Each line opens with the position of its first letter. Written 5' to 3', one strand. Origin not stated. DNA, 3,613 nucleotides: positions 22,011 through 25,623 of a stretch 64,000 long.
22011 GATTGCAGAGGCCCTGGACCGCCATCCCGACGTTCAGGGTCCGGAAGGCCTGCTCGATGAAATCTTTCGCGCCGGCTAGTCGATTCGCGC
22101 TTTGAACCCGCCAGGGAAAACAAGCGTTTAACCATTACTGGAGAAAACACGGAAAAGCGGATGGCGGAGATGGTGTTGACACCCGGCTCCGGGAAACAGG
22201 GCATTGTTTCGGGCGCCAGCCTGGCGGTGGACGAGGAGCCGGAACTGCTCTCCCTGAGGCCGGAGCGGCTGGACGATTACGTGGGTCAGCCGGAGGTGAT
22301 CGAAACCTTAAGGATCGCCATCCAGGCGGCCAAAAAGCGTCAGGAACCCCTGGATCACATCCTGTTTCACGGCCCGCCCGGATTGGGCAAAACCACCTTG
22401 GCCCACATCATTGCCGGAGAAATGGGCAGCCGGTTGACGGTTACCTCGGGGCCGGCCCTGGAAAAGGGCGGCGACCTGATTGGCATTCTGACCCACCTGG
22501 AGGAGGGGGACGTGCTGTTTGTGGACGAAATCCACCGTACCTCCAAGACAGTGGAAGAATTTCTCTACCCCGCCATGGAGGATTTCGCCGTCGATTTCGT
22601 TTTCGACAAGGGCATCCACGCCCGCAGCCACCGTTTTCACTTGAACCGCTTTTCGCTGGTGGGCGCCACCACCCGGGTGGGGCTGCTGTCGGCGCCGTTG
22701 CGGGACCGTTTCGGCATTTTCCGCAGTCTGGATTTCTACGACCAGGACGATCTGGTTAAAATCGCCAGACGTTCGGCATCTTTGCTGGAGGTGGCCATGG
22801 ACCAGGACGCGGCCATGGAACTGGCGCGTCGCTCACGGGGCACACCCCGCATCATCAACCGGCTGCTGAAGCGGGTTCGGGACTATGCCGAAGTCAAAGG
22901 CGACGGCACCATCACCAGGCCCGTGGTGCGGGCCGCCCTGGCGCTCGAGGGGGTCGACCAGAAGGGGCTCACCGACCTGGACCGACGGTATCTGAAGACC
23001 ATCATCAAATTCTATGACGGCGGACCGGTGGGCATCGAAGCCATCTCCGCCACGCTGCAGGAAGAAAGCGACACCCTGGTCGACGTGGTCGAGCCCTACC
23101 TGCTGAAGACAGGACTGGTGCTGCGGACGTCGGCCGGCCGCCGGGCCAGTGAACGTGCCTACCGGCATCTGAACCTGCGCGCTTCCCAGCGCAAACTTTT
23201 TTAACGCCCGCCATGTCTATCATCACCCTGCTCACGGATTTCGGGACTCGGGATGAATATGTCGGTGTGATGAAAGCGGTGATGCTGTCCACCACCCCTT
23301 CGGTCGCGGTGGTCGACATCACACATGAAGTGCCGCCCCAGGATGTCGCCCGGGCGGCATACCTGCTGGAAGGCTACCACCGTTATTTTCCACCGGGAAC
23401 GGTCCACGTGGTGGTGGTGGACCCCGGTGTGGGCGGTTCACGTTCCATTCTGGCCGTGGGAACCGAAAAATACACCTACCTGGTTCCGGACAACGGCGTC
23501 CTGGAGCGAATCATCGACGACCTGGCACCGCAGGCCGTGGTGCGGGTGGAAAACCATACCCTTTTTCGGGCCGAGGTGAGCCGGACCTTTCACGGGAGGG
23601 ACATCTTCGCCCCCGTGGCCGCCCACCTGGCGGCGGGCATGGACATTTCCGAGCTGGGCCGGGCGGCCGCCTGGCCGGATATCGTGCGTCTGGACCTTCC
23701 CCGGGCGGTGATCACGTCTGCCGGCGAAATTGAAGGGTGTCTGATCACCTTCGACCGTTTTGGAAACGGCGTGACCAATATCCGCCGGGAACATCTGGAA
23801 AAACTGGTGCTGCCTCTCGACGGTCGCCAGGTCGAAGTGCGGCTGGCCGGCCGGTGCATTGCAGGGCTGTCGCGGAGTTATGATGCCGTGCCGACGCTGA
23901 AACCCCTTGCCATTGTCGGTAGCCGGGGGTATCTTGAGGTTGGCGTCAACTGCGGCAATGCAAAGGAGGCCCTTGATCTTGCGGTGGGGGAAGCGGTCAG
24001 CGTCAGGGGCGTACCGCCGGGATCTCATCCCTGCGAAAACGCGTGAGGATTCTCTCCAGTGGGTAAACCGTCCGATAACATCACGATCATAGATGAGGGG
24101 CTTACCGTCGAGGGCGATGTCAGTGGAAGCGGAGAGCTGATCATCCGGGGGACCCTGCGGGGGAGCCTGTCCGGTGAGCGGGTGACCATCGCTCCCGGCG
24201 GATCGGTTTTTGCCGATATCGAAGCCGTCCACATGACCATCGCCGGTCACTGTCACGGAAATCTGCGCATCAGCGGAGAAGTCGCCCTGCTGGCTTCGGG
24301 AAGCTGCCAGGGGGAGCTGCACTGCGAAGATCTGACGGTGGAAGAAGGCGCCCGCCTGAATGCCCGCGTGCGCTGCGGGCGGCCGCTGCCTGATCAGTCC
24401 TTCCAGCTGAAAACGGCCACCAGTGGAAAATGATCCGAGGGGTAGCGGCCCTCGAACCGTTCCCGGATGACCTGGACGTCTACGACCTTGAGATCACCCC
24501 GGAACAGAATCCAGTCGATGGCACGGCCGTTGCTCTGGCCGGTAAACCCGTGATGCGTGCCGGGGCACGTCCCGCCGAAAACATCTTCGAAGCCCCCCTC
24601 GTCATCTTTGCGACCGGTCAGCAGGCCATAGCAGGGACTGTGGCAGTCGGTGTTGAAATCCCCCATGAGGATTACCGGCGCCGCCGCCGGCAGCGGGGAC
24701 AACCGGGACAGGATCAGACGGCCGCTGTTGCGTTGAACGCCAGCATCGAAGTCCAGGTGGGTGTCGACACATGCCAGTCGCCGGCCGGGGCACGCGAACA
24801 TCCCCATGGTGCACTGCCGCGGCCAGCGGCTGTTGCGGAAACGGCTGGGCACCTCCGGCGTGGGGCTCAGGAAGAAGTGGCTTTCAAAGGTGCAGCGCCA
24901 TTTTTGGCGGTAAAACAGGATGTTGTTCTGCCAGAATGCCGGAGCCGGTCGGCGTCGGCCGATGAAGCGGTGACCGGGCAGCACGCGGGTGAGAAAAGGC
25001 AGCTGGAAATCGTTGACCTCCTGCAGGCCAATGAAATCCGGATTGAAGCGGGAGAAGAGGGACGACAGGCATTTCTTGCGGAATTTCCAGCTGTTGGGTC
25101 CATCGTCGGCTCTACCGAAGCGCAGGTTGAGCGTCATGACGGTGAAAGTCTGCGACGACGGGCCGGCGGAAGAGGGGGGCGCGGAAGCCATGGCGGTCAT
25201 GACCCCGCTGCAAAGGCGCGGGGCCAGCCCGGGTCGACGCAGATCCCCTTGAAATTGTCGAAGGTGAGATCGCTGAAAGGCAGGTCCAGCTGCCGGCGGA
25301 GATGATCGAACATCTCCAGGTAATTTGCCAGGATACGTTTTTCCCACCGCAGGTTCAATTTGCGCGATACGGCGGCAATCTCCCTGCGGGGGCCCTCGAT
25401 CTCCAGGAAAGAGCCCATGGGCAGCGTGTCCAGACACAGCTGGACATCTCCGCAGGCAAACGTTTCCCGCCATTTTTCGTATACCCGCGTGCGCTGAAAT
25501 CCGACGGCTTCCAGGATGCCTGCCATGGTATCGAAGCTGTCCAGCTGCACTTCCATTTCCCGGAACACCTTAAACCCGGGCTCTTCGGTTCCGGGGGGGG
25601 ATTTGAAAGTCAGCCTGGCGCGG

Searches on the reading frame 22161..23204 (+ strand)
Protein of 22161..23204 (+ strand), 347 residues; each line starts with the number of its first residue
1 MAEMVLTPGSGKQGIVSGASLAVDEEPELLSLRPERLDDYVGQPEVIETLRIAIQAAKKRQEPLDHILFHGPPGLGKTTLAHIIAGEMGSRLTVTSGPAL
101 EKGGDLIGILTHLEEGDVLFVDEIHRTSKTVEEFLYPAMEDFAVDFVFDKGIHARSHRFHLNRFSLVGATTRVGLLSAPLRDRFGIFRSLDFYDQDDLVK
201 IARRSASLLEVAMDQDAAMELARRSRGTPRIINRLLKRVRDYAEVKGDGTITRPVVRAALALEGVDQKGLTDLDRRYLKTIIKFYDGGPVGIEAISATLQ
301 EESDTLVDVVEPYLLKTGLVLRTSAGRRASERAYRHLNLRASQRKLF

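Call 42: search_protein_families(library=pfam, proteins=[window:22161-23204:+], max_evalue=0.00001)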
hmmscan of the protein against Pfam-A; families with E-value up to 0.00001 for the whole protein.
window:22161-23204:+ (347 aa): 5 families
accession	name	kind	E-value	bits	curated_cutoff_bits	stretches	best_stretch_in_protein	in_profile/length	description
PF05496.18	RuvB_N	-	9.7e-72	240.4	27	1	32-188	1-157/159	Holliday junction DNA helicase RuvB P-loop domain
PF17864.7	AAA_lid_4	-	7.7e-29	99.7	27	1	193-266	1-74/74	RuvB AAA lid domain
PF05491.19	RuvB_C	-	3.1e-24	85.2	24.7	1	268-338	2-72/72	RuvB C-terminal winged helix domain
PF00004.35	AAA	-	7.6e-19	68.9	21.2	1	67-187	1-126/131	ATPase family associated with various cellular activities (AAA)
PF07728.20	AAA_5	-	5.1e-07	30.2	22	0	66-184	1-139/139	AAA domain (dynein-related subfamily)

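Call 73: find_homologous_proteins(query=window:22161-23204:+, max_evalue=1e-80)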
Query window:22161-23204:+ (347 aa): 7991 proteins with E <= 1e-80 among 8000 candidates; the best 120 are listed.
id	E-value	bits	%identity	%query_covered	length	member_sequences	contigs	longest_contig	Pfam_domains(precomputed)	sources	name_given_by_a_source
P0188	2.3e-211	719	95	100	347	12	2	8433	PF05491.20,PF17864.8,PF00004.36,PF05496.19,PF07728.21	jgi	jgi:Holliday junction DNA helicase RuvB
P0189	9.2e-194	661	87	100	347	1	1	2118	PF05491.20,PF17864.8,PF00004.36,PF05496.19,PF07728.21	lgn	-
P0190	6.6e-178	609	84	97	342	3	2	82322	PF05491.20,PF17864.8,PF00004.36,PF05496.19,PF07728.21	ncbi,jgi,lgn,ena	-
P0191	1.2e-174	598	81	97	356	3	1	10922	PF05491.20,PF17864.8,PF00004.36,PF05496.19,PF07728.21,PF01078.28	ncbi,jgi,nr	ncbi:MAG: Holliday junction branch migration DNA helicase RuvB [Desulfococcaceae bacterium]|jgi:Holl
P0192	1.5e-173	595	76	100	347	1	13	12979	PF05491.20,PF17864.8,PF00004.36,PF05496.19,PF07728.21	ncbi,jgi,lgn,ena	-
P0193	1.7e-173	595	76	100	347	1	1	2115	PF05491.20,PF17864.8,PF00004.36,PF05496.19,PF07728.21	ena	-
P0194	1.7e-173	595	76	100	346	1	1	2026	PF05491.20,PF17864.8,PF00004.36,PF05496.19,PF07728.21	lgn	-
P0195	2.1e-173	594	76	100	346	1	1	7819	PF05491.20,PF17864.8,PF00004.36,PF05496.19,PF07728.21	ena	-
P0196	2.1e-173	594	76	100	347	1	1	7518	PF05491.20,PF17864.8,PF00004.36,PF05496.19,PF07728.21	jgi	-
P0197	2.2e-173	594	79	98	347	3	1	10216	PF05491.20,PF17864.8,PF00004.36,PF05496.19,PF07728.21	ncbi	-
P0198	2.3e-173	594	79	98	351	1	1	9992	PF05491.20,PF17864.8,PF00004.36,PF05496.19,PF07728.21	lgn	-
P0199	2.3e-173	594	76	100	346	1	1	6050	PF05491.20,PF17864.8,PF00004.36,PF05496.19,PF07728.21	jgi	-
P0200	3.4e-173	594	76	100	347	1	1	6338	PF05491.20,PF17864.8,PF00004.36,PF05496.19,PF07728.21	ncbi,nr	ncbi:MAG: Holliday junction branch migration DNA helicase RuvB [Thermodesulfobacteriota bacterium]|n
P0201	3.8e-173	593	76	100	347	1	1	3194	PF05491.20,PF17864.8,PF00004.36,PF05496.19,PF07728.21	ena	-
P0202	3.9e-173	593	76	100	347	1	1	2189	PF05491.20,PF17864.8,PF00004.36,PF05496.19,PF07728.21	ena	-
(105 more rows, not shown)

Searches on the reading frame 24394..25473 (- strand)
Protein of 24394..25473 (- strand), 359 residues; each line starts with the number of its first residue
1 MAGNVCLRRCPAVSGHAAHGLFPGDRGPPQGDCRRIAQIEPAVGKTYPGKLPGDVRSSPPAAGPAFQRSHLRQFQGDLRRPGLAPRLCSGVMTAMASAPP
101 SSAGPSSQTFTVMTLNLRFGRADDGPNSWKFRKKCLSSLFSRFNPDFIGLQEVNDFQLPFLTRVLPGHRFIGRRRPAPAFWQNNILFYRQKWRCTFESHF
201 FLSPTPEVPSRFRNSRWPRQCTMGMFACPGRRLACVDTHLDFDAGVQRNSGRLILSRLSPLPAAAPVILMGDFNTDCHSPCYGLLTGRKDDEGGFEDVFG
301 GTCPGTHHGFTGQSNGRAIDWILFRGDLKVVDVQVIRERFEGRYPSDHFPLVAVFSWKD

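Call 42: search_protein_families(library=pfam, proteins=[window:24394-25473:-], max_evalue=0.00001)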
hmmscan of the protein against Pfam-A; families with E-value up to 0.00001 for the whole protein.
window:24394-25473:- (359 aa): 1 family
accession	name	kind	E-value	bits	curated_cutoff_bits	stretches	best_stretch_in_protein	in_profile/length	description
PF03372.29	Exo_endo_phos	-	8.8e-19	68.5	24.5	1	113-348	1-225/225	Endonuclease/Exonuclease/phosphatase family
